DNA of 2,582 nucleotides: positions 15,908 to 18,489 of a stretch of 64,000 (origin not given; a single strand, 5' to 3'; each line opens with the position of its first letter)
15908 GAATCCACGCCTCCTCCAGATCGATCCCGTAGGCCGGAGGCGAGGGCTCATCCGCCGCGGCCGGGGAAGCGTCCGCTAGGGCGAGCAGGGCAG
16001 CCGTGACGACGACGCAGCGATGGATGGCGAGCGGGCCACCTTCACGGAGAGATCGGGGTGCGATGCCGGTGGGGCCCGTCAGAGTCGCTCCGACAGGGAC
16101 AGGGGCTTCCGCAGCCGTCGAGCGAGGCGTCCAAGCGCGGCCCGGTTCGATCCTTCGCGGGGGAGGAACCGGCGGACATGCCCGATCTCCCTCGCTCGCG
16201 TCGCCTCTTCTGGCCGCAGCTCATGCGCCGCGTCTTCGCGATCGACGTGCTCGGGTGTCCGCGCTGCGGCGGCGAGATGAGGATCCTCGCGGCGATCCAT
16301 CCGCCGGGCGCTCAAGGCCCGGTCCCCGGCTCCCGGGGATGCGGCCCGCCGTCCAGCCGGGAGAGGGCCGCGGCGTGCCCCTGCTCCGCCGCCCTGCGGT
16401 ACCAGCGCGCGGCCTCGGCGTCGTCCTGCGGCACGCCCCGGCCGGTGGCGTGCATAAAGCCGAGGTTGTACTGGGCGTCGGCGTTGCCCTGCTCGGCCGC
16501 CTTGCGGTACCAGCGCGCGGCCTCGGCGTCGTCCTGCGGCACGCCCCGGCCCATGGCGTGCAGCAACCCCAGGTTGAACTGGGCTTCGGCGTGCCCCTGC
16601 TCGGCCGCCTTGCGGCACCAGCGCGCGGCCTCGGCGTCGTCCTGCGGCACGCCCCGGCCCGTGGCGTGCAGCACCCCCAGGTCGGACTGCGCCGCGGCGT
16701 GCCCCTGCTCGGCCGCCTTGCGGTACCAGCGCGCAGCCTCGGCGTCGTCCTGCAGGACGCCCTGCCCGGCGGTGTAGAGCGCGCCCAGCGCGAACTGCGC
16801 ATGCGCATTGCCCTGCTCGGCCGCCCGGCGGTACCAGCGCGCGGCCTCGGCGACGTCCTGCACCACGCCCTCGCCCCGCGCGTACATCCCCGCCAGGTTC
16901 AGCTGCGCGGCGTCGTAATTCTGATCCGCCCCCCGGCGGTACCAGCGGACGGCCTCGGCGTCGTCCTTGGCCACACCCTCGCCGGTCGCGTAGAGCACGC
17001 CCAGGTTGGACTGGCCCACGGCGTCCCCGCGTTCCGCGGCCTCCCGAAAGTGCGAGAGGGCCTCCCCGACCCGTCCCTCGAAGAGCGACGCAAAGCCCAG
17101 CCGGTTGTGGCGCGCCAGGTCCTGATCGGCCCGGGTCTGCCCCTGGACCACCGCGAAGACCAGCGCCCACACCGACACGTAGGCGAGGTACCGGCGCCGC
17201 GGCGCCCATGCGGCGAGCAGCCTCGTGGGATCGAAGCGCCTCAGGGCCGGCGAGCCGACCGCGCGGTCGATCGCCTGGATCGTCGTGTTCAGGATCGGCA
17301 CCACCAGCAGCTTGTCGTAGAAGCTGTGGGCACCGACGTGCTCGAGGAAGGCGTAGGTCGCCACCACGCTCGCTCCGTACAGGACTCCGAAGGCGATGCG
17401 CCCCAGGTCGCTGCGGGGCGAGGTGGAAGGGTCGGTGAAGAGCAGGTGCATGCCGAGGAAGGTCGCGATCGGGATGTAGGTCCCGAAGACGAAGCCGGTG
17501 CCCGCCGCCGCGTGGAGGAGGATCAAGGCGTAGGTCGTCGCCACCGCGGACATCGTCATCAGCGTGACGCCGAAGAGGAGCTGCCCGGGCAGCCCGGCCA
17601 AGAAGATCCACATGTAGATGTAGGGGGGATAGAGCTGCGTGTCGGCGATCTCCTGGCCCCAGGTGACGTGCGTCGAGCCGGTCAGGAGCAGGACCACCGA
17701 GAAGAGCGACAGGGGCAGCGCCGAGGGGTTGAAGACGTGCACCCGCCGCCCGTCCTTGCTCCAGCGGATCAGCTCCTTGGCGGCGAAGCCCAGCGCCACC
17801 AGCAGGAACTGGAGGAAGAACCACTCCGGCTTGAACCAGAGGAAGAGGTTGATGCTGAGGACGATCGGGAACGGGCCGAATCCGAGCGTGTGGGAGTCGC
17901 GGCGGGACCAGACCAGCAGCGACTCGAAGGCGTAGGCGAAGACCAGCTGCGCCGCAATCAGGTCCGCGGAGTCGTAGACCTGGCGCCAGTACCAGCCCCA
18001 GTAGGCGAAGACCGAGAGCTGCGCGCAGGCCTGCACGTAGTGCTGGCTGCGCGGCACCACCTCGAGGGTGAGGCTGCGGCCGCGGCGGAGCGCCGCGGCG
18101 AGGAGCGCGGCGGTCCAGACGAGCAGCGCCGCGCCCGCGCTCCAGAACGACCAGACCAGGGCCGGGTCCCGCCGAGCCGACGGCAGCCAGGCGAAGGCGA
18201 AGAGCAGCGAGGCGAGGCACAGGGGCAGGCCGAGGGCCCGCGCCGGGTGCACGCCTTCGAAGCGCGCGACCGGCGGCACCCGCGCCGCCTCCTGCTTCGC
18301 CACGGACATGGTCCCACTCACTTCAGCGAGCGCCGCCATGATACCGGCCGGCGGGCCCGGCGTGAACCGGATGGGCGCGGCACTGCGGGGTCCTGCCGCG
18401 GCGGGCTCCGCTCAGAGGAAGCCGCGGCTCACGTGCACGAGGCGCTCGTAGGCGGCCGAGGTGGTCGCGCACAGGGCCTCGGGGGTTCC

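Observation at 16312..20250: Orphan two-gene membrane module: His-rich polytopic protein plus RnfD/NqrB-like domain fused to Sel1 repeats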

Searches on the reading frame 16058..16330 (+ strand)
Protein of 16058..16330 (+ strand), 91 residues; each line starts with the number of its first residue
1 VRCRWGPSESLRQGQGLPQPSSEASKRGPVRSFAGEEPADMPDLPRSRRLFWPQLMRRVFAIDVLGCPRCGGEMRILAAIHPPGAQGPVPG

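Call 48: search_protein_families(library=pfam, proteins=[window:16058-16330:+], max_evalue=0.01)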
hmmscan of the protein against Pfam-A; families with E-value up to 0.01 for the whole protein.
window:16058-16330:+ (91 aa): 0 families

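Call 59: search_protein_families(library=ncbifam, proteins=[window:16058-16330:+], max_evalue=1)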
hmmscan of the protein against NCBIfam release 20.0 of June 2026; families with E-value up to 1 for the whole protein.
window:16058-16330:+ (91 aa): 2 families
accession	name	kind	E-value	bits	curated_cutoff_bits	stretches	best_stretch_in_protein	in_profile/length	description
NF052416.1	ISCR_clade_Ia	exception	2e-08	33.2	925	1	25-85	421-479/509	ISCR element clade Ia family transposase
NF033497.1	rubre_like_arch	subfamily_domain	0.0015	18.2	32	1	67-78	19-30/34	rubrerythrin-like domain-containing protein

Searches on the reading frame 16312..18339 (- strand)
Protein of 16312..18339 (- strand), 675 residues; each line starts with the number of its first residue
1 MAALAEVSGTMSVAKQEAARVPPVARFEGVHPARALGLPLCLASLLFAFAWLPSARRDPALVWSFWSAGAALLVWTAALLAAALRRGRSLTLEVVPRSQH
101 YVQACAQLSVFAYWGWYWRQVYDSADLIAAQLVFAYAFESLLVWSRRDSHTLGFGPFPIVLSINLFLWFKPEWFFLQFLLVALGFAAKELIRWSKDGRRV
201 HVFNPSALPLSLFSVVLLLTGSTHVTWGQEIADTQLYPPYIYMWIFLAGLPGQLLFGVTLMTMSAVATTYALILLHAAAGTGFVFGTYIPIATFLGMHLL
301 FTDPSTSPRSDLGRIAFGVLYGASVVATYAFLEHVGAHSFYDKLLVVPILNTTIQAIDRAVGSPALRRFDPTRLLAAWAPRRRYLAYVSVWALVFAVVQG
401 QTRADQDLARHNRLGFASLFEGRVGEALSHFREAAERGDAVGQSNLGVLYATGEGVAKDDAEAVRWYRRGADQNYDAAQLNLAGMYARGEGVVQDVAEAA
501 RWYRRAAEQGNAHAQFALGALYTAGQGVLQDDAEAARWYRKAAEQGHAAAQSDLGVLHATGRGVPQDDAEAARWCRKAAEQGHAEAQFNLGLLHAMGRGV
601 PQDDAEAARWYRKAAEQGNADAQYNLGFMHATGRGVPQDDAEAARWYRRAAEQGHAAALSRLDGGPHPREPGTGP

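Call 3: search_protein_families(library=pfam, proteins=[window:16312-18339:-], max_evalue=1)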
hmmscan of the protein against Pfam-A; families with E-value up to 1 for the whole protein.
window:16312-18339:- (675 aa): 10 families
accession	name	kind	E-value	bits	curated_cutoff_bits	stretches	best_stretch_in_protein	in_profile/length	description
PF08238.18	Sel1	-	9.6e-64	210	30.7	6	620-655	1-36/36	Sel1 repeat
PF20604.3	DUF6798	-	0.0011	19.1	26.9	0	635-650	43-58/61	Domain of unknown function (DUF6798)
PF03116.20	NQR2_RnfD_RnfE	-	0.0021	17.9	27.7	1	267-331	201-265/296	NQR2, RnfD, RnfE family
PF23310.1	TPR_27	-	0.003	17.7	27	0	574-596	51-73/110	Plant tetratrico peptide repeats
PF21483.2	CdiA_helical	-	0.063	13.5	27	1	177-195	41-59/60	Toxin CdiA-like, helical domain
PF07120.17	DUF1376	-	0.085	13.7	30.1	0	557-583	32-58/86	Protein of unknown function (DUF1376)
PF16076.10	Acyltransf_C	-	0.35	11.3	26.5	0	564-577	22-35/74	Acyltransferase C-terminus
PF18374.6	Enolase_like_N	-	0.4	10.5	25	0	603-617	37-51/52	Enolase N-terminal domain-like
PF06412.16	TraD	-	0.73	10.2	22.3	0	446-472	32-58/62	Conjugal transfer protein TraD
PF03208.24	PRA1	-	0.85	9.6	30.1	1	215-278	68-131/143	PRA1 family protein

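Call 4: search_protein_families(library=ncbifam, proteins=[window:16312-18339:-], max_evalue=1)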
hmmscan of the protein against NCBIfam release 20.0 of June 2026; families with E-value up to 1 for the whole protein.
window:16312-18339:- (675 aa): 6 families
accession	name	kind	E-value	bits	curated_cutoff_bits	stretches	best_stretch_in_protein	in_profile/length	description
NF033786.1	phenyl_MerG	equivalog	6.7e-47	160.2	350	4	590-662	71-151/217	phenylmercury resistance protein MerG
NF045484.1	TransRegExoR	equivalog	2.4e-27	95.9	450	6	395-473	31-108/267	exopolysaccharide production regulator ExoR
NF047621.1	FlgprotMotXVib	equivalog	1.7e-14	53.8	330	3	479-575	75-171/211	flagellar protein MotX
NF038194.1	AlgK_TPR_lipo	equivalog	2.4e-10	39.7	700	2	548-649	298-398/448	alginate biosynthesis TPR repeat lipoprotein AlgK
NF041838.1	rnfD_Methano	equivalog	0.0032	16.8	400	1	291-346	215-269/285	Rnf electron transport complex subunit RnfD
TIGR01946.1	rnfD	subfamily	0.025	14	207.05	1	264-337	234-301/327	RnfABCDGE type electron transport complex subunit D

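Call 71: search_protein_families(library=padloc, proteins=[window:16312-18309:-], max_evalue=0.01)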
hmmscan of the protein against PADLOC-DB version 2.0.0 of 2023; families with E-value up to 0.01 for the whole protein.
window:16312-18309:- (665 aa): 1 family
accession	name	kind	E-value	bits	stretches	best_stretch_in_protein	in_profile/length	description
PDLC00284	PtuA1|PtuA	-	0.00062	16.7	0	495-535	14-54/545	AAA ATPase domain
